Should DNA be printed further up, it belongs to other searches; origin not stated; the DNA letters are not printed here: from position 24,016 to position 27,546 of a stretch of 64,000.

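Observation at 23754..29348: Five-gene operon resembling a non-canonical chaperone-usher fibre system: three paralogous secreted subunits, an Ig-fold chaperone-like protein and a LysM-bearing beta-barrel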

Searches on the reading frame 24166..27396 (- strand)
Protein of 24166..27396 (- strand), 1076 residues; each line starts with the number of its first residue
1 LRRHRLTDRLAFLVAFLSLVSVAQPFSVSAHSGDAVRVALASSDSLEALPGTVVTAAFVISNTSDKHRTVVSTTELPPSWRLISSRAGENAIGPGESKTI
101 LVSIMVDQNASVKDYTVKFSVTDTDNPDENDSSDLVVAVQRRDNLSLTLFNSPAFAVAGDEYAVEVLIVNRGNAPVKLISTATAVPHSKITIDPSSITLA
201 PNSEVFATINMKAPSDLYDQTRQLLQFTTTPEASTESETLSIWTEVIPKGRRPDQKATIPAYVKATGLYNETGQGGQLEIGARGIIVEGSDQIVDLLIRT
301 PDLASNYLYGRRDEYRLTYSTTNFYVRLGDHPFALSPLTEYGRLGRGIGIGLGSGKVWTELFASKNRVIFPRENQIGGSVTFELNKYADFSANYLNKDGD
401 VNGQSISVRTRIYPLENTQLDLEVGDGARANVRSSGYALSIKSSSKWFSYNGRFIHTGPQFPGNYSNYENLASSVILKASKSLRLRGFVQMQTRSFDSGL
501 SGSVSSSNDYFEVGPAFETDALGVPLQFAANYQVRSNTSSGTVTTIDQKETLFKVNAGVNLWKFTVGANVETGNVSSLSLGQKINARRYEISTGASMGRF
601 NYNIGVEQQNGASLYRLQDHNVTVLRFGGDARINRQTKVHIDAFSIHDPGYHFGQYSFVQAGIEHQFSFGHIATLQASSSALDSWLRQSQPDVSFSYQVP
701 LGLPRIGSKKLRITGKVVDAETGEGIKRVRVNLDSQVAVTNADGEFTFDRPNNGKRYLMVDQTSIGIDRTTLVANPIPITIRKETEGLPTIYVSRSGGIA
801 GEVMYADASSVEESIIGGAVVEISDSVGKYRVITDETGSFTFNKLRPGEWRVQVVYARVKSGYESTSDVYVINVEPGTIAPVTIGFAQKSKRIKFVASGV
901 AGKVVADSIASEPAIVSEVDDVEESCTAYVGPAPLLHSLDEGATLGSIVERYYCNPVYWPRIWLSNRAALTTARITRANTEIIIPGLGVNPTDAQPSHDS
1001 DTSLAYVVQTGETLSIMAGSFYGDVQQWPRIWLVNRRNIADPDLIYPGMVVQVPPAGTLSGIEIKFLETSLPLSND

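Call 3: search_protein_families(library=pfam, proteins=[window:24166-27396:-], max_evalue=1)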
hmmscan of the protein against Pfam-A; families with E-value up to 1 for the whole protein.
window:24166-27396:- (1076 aa): 19 families
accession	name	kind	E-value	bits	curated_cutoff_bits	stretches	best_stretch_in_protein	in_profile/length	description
PF13620.12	CarboxypepD_reg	-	6.4e-14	52.5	32.3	2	814-867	12-63/82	Carboxypeptidase regulatory-like domain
PF13715.12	CarbopepD_reg_2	-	2.1e-08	34.5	32.2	2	713-761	1-51/88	CarboxypepD_reg-like domain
PF17802.7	SpaA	-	8.1e-07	29.6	23.1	1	814-879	14-82/91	Prealbumin-like fold domain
PF10633.15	NPCBM_assoc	-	3.6e-06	27.5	24.4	1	52-122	5-76/78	NPCBM-associated, NEW3 domain of alpha-galactosidase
PF17210.9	SdrD_B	-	1.2e-05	25.9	29.7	1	813-866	21-73/112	SdrD B-like domain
PF23193.1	NOMO_3rd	-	6.5e-05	23.4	27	2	831-876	61-99/120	NOMO third transthyretin-like domain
PF01476.26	LysM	-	8e-05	22.9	20.9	1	1006-1054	1-43/43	LysM domain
PF11614.14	FixG_C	-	8.2e-05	23.2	25.6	1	60-131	39-110/119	IG-like fold at C-terminal of FixG, putative oxidoreductase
PF09430.16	EMC7_beta-sandw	-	0.00042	20.9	26.6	1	822-894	13-80/122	ER membrane protein complex subunit 7, beta-sandwich domain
PF22544.2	HYDIN_VesB_CFA65-like_Ig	-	0.0013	19.3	25.5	1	160-215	19-74/100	HYDIN/CFA65/VesB-like, Ig-like domain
PF15780.11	ASH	-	0.0032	18.1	27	0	164-228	27-89/98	Abnormal spindle-like microcephaly-assoc'd, ASPM-SPD-2-Hydin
PF14686.12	fn3_3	-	0.0034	17.6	24.4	1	815-858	9-54/75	Polysaccharide lyase family 4, domain II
PF16371.11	MetallophosN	-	0.0058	17.3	35.6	1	716-759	2-42/77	N terminal of Calcineurin-like phosphoesterase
PF15976.11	CooC_C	-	0.021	15.3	29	1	714-762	20-66/93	CS1-pili formation C-terminal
PF22067.2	Cep192_D3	-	0.024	15.2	27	1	164-232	21-87/99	Cep192 domain 3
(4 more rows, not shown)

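Call 4: search_protein_families(library=ncbifam, proteins=[window:24166-27396:-], max_evalue=1)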
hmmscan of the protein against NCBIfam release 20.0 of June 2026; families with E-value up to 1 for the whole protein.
window:24166-27396:- (1076 aa): 7 families
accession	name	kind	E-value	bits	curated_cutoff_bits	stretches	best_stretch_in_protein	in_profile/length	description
NF008399.0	PRK11198.1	equivalog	5.4e-13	49.6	134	1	995-1055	87-147/149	peptidoglycan-binding protein LysM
NF033163.1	lipo_LipL71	equivalog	1e-05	24.7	600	1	1020-1056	425-461/471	lipoprotein LipL71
NF041740.1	choice_anch_T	equivalog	0.001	18.2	70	1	12-240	4-248/259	choice-of-anchor T family protein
NF033506.0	PACE-CTERM-PROT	exception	0.0011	17.7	110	1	23-147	470-592/627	putative S-layer protein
TIGR02899.1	spore_safA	subfamily_domain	0.0056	16.6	67.85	1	1038-1054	27-43/44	SafA/ExsA family spore coat assembly protein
NF010723.1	PRK14125.1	equivalog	0.0086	16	60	1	998-1054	27-85/87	cell division suppressor protein YneA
NF001600.0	PRK00394.2-5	equivalog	0.18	11.4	308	1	575-643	106-169/186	TATA-box-binding protein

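Call 5: search_solved_structures(query=window:24166-27396:-, max_evalue=1)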
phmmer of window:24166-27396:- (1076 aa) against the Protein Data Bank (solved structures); distinct sequences matched with E-value up to 1: 8.
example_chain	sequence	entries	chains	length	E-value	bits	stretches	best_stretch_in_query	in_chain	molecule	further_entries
7pvc_A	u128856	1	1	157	1.8e-05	26.2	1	997-1055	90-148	Potassium binding protein Kbp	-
7vcm_A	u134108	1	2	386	5.7e-05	24.5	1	998-1055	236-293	Green fluorescent protein,Potassium binding protein Kbp,Green fluorescent protein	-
8zex_A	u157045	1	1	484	0.00024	22.4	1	999-1055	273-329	HaloKbp1a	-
9c7v_B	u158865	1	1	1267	0.00038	21.8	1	712-863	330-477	BOS complex subunit NOMO2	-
8bdw_A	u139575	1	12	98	0.0011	20.3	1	801-886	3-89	Cell surface adherence protein,collagen-binding domain, LPXTG-motif cell wall anchor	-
3jc8_Ta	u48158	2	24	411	0.0066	17.7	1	993-1057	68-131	LysM domain protein | TsaP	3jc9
6ve2_O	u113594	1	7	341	0.025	15.7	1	1005-1051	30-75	LysM domain-containing protein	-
2l9y_A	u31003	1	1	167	0.029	15.5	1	1007-1062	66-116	CVNH-LysM lectin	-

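Call 28: find_homologous_proteins(query=A1, max_evalue=1e-10)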
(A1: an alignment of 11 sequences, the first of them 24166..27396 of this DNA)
Query A1 (11 sequences) (1076 aa, profile of the alignment): 10 proteins with E <= 1e-10 among 8000 candidates.
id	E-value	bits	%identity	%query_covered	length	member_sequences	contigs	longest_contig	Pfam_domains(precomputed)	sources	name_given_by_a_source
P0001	0.0e+0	1506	100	97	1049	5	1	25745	PF13715.13,PF17802.8,PF13620.13,PF10633.16,PF22904.4,PF17210.10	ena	-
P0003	0.0e+0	1469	53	98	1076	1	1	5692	PF13715.13,PF01476.27,PF13620.13,PF10633.16,PF22904.4,PF17210.10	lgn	-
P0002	0.0e+0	1464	51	100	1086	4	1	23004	PF13715.13,PF01476.27,PF17802.8,PF13620.13,PF22904.4,PF17210.10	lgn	-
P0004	0.0e+0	1409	26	83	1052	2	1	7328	PF11614.15,PF05036.19,PF16371.13,PF17802.8,PF13620.13,PF10633.16,PF22904.4,PF17210.10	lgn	-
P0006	0.0e+0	1357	25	83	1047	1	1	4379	PF17802.8,PF13620.13,PF10633.16,PF22904.4,PF17210.10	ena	-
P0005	0.0e+0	1352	26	88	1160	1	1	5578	PF11614.15,PF01476.27,PF13620.13,PF10633.16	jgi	jgi:nucleoid-associated protein YgaU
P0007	0.0e+0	1252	26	75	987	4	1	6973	PF13715.13,PF13620.13,PF17210.10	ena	-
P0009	0.0e+0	1180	25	95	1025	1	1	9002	PF13620.13,PF17210.10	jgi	jgi:hypothetical protein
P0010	2.6e-262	892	22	58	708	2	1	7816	PF13715.13,PF13505.13,PF14686.13,PF17802.8,PF13620.13,PF22904.4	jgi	jgi:hypothetical protein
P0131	1.1e-28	118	21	16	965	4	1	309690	PF07495.20,PF22352.3,PF00801.27,PF23619.2,PF13620.13,PF10633.16,PF17210.10,PF18911.7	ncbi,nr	ncbi:MAG: PKD domain-containing protein [Candidatus Bipolaricaulota bacterium]|nr:PKD domain-contain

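Call 34: search_solved_structures(query=A1, max_evalue=10)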
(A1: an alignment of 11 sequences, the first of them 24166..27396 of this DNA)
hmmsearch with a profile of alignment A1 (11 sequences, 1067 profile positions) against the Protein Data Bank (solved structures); distinct sequences matched with E-value up to 10: 30.
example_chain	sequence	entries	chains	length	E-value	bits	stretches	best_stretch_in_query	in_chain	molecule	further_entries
7pvc_A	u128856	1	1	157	1.3e-10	43.2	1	982-1051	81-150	Potassium binding protein Kbp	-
7vcm_A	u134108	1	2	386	6.1e-10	41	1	982-1051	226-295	Green fluorescent protein,Potassium binding protein Kbp,Green fluorescent protein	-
8zex_A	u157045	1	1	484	8.3e-09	37.2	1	982-1050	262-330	HaloKbp1a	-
9c7v_B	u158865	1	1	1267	4.1e-08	34.9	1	697-879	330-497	BOS complex subunit NOMO2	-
10ps_A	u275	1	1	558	0.0001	23.6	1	721-849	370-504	Serine-aspartate repeat-containing protein D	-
9g8s_T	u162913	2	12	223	0.0013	20.1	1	977-1049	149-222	Peptidoglycan-binding LysM protein | gp61 - Tail tube initiator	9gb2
6ve2_O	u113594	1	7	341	0.0018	19.5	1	993-1046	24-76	LysM domain-containing protein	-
8bdw_A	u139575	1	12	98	0.0032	18.7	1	805-882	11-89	Cell surface adherence protein,collagen-binding domain, LPXTG-motif cell wall anchor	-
6q40_A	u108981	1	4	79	0.0032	18.7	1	994-1049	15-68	LysM domain-containing protein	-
2l9y_A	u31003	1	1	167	0.011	17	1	998-1051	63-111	CVNH-LysM lectin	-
11ci_A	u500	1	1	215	0.016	16.4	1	995-1050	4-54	Probable cell wall hydrolase LytN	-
9gtp_P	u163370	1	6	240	0.028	15.6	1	989-1050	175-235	LysM domain-containing protein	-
7r1l_A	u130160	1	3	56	0.03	15.5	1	1000-1049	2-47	Spore coat assembly protein SafA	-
2kpn_A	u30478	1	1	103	0.046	14.9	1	98-131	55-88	Bacillolysin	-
4ziu_A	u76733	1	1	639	0.072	14.2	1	139-202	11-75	Uncharacterized lipoprotein YfhM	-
4ziq_A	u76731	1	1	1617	0.22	12.6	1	139-202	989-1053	Uncharacterized lipoprotein YfhM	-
5jcd_A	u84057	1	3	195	0.61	11.2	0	989-1053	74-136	Chitin elicitor-binding protein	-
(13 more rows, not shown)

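Call 42: search_protein_representatives(alignment_id=A1)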
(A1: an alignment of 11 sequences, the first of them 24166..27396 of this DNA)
Query: 11 sequences, 1067 profile positions. Proteins with E-value up to 0.001 (for the whole library): 41013; up to 1e-10: 6960; up to 1e-30: 1910. The best 150 are listed.
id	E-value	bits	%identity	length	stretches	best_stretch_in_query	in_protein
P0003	0.0e+00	1469.3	-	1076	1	6-1063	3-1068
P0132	0.0e+00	1201.1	-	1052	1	2-1019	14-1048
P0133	0.0e+00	1082.4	-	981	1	2-929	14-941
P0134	8.6e-277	937.8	-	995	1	2-906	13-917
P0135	5.7e-274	928.5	-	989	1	23-913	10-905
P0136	1.4e-273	927.2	-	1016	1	2-918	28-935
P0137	1.5e-269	913.9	-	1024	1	34-928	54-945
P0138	2.2e-267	906.7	-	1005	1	15-1017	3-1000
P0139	1.7e-265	900.4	-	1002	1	7-918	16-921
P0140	5.8e-264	895.3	-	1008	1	15-921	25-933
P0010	8.4e-263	891.5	-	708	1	226-898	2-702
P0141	1.4e-262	890.8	-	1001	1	2-904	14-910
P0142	3.1e-260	883.0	-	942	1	9-898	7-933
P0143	2.6e-259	879.9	-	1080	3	9-904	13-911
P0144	3.0e-258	876.4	-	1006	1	9-922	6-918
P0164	1.0e-226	772.0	-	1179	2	21-1053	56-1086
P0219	4.3e-202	690.5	-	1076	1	5-1050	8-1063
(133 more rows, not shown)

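Call 66: predict_structure(alignment_id=A4)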
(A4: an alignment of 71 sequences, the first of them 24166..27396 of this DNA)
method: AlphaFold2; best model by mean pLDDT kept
length: 1076 residues; sequences in the alignment: 71
mean_pLDDT: 86.7   pTM: 0.57
mean pLDDT of the five models: 86.7, 86.3, 85.8, 84.9, 84.5
residues with pLDDT >= 90: 697; 70-90: 231; 50-70: 78; < 50: 70
segments of 3 or more residues with pLDDT < 50: 1-6, 23-32, 893-925, 990-995, 1059-1061, 1069-1076
pLDDT, mean of each block of 10 residues (from residue 1): 48 63 40 73 91 93 90 93 78 90 93 94 89 95 94 93 97 95 92 96 96 85 95 91 90 65 96 92 88 95 74 94 97 95 94 97 87 94 97 96 96 97 96 97 97 97 93 97 97 89 93 98 95 97 93 98 96 96 97 96 98 92 97 96 94 88 96 97 77 96 76 90 94 91 89 90 92 93 85 96 78 80 93 94 95 93 88 96 88 44 37 37 50 83 82 78 79 67 75 50 86 91 83 87 88 75 50 38
secondary structure, 60 per line:
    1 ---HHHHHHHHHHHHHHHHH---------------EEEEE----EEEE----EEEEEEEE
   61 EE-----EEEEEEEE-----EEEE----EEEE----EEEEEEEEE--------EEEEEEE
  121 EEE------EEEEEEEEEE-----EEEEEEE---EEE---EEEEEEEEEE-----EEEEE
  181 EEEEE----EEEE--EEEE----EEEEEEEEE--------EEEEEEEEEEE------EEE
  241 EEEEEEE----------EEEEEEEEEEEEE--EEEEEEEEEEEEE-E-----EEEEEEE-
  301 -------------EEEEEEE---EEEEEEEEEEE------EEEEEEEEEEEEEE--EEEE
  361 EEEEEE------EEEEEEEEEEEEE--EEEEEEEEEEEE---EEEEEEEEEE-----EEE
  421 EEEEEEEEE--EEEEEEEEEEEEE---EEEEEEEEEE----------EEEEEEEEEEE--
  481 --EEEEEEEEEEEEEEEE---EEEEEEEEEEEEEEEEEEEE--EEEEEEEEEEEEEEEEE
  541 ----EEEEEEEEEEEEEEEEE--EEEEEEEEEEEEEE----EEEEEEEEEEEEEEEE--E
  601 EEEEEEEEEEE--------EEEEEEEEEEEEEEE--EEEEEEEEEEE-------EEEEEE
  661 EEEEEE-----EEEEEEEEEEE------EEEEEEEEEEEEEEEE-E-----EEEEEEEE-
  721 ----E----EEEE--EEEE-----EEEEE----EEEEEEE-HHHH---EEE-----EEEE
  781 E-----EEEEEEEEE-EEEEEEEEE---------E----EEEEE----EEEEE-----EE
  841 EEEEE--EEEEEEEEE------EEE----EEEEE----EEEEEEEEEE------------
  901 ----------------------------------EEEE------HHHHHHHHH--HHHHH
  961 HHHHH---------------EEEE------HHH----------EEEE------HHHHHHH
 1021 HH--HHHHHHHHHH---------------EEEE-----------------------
elements in order (helices of 4 or more, strands of 3 or more residues): H4-20 E36-40 E45-48 E53-62 E68-75 E81-84 E89-92 E97-105 E114-123 E130-139 E145-151 E155-157 E161-170 E176-185 E190-193 E196-199 E204-212 E221-231 E238-247 E258-270 E273-285 E293-299 E314-320 E324-334 E341-354 E357-366 E373-385 E388-399 E403-412 E418-429 E432-444 E448-457 E468-478 E483-498 E502-521 E524-540 E545-561 E564-577 E582-597 E600-611 E620-634 E637-647 E655-666 E672-682 E689-704 E712-719 E730-733 E736-739 E745-749 E754-760 H762-765 E769-771 E777-781 E787-795 E797-805 E820-824 E829-833 E839-845 E848-856 E863-865 E870-874 E879-888 E935-938 H945-953 H956-965 E981-984 E1004-1007 H1014-1022 H1025-1034 E1050-1053

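Call 95: fold_search(model_id=the predicted structure, library=pdb)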
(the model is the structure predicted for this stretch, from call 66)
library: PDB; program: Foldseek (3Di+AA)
matches with E <= 10: 1309; with E <= 0.001: 331
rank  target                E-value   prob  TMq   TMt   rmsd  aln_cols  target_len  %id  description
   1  9fy9_D                1.0e-13  1.00  0.25  0.37  13.2       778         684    8  Cryo-EM structure of the type 1 chaperone-usher pilus FimD-tip complex (FimDHGFC) - Conformer 1 (released 2025-06-04)
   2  3rfz_B                1.5e-13  1.00  0.26  0.34  14.9       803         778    7  Crystal structure of the FimD usher bound to its cognate FimC:FimH substrate (released 2011-06-01)
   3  3rfz_E                3.1e-13  1.00  0.26  0.33  15.2       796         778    8  Crystal structure of the FimD usher bound to its cognate FimC:FimH substrate (released 2011-06-01)
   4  9fxs_D                6.1e-13  1.00  0.25  0.38  14.2       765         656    8  Cryo-EM structure of the type 1 pilus complex including pilus rod and FimI-bound assembly platform after incorporation (released 2025-06-04)
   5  6e14_D                3.5e-12  1.00  0.19  0.23  18.2       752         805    8  Handover mechanism of the growing pilus by the bacterial outer membrane usher FimD (released 2018-10-17)
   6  9bog_D                1.1e-11  1.00  0.20  0.25  23.9       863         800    8  Structural basis for adhesin secretion by the outer-membrane usher in type 1 pili (released 2024-10-09)
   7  9fxb_D                1.4e-11  1.00  0.23  0.36  14.5       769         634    8  Cryo-EM structure of the type 1 pilus assembly platform as part of the FimI-bound chaperone-usher pilus complex (FimDH (released 2025-06-04)
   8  9fw9_D                4.1e-11  1.00  0.21  0.30  20.8       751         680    9  Cryo-EM structure of the type 1 pilus assembly platform as part of the FimA-bound chaperone-usher pilus complex (FimDH (released 2025-06-04)
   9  9fx8_D                5.9e-11  1.00  0.25  0.38  14.5       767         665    8  Cryo-EM structure of the FimI-bound type 1 pilus assembly platform complex - Local refinement (released 2025-06-04)
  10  7sqc_2B               7.7e-11  1.00  0.10  0.13  61.7       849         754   10  Ciliary C1 central pair apparatus isolated from Chlamydomonas reinhardtii (released 2022-04-13)
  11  9ijj_4I               1.8e-10  1.00  0.10  0.04  112.9      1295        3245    9  In situ structure of the central apparatus in mouse sperm axoneme. (released 2025-06-04)
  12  7lhg_C                2.0e-10  1.00  0.19  0.23  22.9       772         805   12  Cryo-EM structure of E. coli P pilus tip assembly intermediate PapC-PapD-PapK-PapG in the first conformation (released 2021-08-11)
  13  7som_D                2.3e-10  1.00  0.10  0.08  50.3      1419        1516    8  Ciliary C2 central pair apparatus isolated from Chlamydomonas reinhardtii (released 2022-04-13)
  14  9ijj_h                3.0e-10  1.00  0.10  0.08  48.7      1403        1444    9  In situ structure of the central apparatus in mouse sperm axoneme. (released 2025-06-04)
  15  9ijj_O                4.2e-10  1.00  0.11  0.10  129.5      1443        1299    7  In situ structure of the central apparatus in mouse sperm axoneme. (released 2025-06-04)
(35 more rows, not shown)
